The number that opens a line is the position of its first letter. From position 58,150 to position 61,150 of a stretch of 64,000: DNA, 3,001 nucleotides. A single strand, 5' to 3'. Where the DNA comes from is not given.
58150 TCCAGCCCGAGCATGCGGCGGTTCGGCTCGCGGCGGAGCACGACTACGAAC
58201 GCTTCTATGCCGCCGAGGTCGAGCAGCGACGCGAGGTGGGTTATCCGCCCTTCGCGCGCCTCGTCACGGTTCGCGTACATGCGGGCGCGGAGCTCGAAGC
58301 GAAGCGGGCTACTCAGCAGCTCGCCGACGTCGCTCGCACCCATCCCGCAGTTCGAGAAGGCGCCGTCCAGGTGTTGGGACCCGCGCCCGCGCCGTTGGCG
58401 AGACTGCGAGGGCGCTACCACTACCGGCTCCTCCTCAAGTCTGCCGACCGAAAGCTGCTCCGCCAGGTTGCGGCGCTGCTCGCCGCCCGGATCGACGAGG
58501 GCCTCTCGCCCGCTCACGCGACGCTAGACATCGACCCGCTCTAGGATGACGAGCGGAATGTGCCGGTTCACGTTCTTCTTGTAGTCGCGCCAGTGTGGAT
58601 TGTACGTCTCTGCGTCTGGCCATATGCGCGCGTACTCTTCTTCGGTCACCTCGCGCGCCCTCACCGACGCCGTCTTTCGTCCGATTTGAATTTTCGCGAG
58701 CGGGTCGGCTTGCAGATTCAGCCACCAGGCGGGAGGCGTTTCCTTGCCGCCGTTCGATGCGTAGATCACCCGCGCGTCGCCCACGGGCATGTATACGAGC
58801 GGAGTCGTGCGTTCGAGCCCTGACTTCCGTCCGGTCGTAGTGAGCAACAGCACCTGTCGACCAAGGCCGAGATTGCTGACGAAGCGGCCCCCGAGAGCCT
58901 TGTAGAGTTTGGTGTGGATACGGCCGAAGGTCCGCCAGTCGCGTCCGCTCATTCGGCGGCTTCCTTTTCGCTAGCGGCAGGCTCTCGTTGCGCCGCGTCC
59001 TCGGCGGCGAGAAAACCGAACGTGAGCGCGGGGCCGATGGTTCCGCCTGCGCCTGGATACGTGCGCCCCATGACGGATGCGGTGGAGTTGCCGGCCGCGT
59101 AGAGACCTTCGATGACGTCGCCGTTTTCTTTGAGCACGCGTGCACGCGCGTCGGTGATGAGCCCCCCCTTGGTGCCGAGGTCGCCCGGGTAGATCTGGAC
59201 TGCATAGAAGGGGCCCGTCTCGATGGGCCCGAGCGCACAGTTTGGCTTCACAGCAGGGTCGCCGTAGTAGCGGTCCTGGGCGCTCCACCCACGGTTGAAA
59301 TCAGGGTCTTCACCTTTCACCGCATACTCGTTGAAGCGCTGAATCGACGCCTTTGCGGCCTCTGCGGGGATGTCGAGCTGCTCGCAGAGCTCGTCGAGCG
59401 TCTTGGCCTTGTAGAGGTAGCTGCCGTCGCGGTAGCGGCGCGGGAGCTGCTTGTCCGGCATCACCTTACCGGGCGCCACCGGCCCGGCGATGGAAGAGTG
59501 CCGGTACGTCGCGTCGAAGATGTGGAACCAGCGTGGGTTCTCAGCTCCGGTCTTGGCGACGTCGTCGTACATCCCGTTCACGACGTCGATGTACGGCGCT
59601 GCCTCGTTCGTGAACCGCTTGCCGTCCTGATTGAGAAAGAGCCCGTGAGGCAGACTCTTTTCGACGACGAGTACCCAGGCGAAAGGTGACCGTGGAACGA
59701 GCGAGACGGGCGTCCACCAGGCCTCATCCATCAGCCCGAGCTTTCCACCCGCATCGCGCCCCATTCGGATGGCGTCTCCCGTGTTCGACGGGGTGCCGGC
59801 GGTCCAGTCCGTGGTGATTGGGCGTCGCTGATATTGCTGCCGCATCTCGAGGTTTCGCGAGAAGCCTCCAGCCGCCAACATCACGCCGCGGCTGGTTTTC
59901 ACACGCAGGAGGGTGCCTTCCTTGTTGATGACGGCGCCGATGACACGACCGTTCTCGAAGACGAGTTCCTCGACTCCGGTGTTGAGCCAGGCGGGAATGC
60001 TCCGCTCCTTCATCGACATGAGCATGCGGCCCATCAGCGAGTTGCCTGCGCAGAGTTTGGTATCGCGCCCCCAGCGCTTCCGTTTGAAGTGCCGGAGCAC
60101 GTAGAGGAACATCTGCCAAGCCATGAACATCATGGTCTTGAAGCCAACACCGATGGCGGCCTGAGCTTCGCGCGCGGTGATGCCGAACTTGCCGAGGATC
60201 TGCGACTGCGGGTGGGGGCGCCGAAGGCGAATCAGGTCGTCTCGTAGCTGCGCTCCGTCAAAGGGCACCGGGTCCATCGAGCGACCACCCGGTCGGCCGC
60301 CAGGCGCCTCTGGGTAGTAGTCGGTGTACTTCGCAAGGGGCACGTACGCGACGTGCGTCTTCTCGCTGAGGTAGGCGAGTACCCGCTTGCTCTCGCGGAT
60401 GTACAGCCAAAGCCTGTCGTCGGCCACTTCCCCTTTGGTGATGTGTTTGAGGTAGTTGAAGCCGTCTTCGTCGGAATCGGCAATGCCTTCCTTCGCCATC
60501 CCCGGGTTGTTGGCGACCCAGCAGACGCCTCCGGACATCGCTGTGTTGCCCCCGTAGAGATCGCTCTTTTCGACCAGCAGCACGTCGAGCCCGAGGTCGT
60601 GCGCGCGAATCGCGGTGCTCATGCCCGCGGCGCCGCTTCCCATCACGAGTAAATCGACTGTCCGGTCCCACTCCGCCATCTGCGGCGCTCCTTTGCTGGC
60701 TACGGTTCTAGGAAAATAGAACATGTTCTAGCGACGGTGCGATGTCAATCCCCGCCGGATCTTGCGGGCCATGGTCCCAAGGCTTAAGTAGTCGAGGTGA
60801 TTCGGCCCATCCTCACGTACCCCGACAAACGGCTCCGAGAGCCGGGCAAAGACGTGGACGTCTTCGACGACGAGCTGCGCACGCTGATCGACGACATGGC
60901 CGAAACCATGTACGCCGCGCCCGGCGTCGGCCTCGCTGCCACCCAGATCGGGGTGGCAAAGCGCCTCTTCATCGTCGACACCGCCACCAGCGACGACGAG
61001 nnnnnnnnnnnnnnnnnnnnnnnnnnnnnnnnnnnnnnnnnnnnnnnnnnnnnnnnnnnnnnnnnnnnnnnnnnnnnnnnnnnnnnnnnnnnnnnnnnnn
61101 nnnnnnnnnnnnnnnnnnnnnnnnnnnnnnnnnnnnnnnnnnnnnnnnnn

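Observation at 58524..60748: KstR-type operator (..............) over the promoter of a kstD-like / F420-reductase-like operon in a non-actinobacterial-looking genome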

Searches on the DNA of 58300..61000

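Call 73: search_rna_families(source=window, start=58300, end=61000, threshold=evalue, max_evalue=1)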
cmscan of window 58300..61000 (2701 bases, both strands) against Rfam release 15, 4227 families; matches with E-value up to 1: 0.
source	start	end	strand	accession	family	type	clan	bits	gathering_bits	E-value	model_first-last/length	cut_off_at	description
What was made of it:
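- No Rfam family matches the region (call 73). No RNA family matches the region (call 73).
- Tried and rejected: No Rfam match at E <= 1 (call 73).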

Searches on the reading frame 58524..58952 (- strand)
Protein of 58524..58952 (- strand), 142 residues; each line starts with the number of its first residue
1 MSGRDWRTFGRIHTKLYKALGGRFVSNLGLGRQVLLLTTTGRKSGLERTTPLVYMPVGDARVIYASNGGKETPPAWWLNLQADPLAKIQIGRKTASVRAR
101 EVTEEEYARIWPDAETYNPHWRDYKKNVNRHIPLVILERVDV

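Call 3: search_protein_families(library=pfam, proteins=[window:58524-58952:-])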
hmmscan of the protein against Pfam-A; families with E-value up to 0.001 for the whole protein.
window:58524-58952:- (142 aa): 1 family
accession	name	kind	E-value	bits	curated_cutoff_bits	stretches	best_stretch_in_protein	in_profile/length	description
PF04075.20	F420H2_quin_red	-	2.4e-34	118.7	22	1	11-138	3-129/130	F420H(2)-dependent quinone reductase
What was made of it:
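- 58524..58952 (-): Ddn-type FDOR-A, predicted F420H2-dependent reductase (142 aa), translationally coupled through an ATGA overlap. PF04075 118.7 bits (call 3).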

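Call 4: search_protein_families(library=ncbifam, proteins=[window:58524-58952:-])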
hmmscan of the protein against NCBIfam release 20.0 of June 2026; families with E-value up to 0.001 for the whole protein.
window:58524-58952:- (142 aa): 1 family
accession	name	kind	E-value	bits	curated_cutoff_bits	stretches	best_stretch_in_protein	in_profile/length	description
TIGR00026.1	hi_GC_TIGR00026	subfamily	7.7e-28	97.4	46.35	1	32-138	7-111/111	nitroreductase family deazaflavin-dependent oxidoreductase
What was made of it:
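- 58524..58952 (-): TIGR00026 97.4 bits against a cut-off of 46.35 (call 4).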

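Call 55: search_solved_structures(query=window:58524-58952:-, max_evalue=0.001, show_alignments=1)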
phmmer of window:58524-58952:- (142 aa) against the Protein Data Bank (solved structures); distinct sequences matched with E-value up to 0.001: 10.
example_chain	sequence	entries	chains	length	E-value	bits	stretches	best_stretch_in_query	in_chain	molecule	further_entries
3r5p_A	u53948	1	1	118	2.4e-24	89.3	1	33-138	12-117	Deazaflavin-dependent nitroreductase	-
3r5l_A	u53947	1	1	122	2.4e-24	89.3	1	33-138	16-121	Deazaflavin-dependent nitroreductase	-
3r5r_A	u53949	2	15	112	3.1e-24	88.9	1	34-138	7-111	Deazaflavin-dependent nitroreductase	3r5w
3r5y_A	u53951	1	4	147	1e-18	71.1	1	30-138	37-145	Putative uncharacterized protein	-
8d4w_A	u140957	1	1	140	3.9e-18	69.1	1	5-140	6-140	Cell entry (Mce) related family protein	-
3h96_A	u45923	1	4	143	1.2e-15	61.1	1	15-139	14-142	F420-H2 Dependent Reductase A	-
3r5z_A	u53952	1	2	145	1.6e-15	60.7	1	10-137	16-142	Putative uncharacterized protein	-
4y9i_A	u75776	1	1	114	5.7e-15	58.9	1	30-138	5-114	Mycobacterium tuberculosis paralogous family 11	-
7kl8_A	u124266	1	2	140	5.8e-15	58.9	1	13-138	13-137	Deazaflavin-dependent nitroreductase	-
6wta_A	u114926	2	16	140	8.6e-15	58.3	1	30-138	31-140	Uncharacterized protein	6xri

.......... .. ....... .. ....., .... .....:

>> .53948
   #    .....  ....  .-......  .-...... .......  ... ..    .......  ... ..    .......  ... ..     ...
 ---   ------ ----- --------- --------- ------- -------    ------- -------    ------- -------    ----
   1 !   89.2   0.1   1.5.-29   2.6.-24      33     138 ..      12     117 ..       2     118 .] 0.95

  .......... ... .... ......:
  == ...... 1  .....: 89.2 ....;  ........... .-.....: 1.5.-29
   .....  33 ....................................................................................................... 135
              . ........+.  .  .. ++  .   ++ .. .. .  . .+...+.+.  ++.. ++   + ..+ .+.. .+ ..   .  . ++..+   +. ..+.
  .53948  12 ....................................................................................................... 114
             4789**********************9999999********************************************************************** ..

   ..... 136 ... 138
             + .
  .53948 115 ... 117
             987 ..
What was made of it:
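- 58524..58952 (-): Best PDB hits are deazaflavin-dependent nitroreductases 3R5P, 3R5L and 3R5R at 89 bits (call 55).
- On FDOR-A / Ddn-type F420H2-dependent reductase: Ddn-type proteins are the best PDB hits (call 55).
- Closest known: Ddn. Same: Closest solved structures are Ddn-type proteins (call 55).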
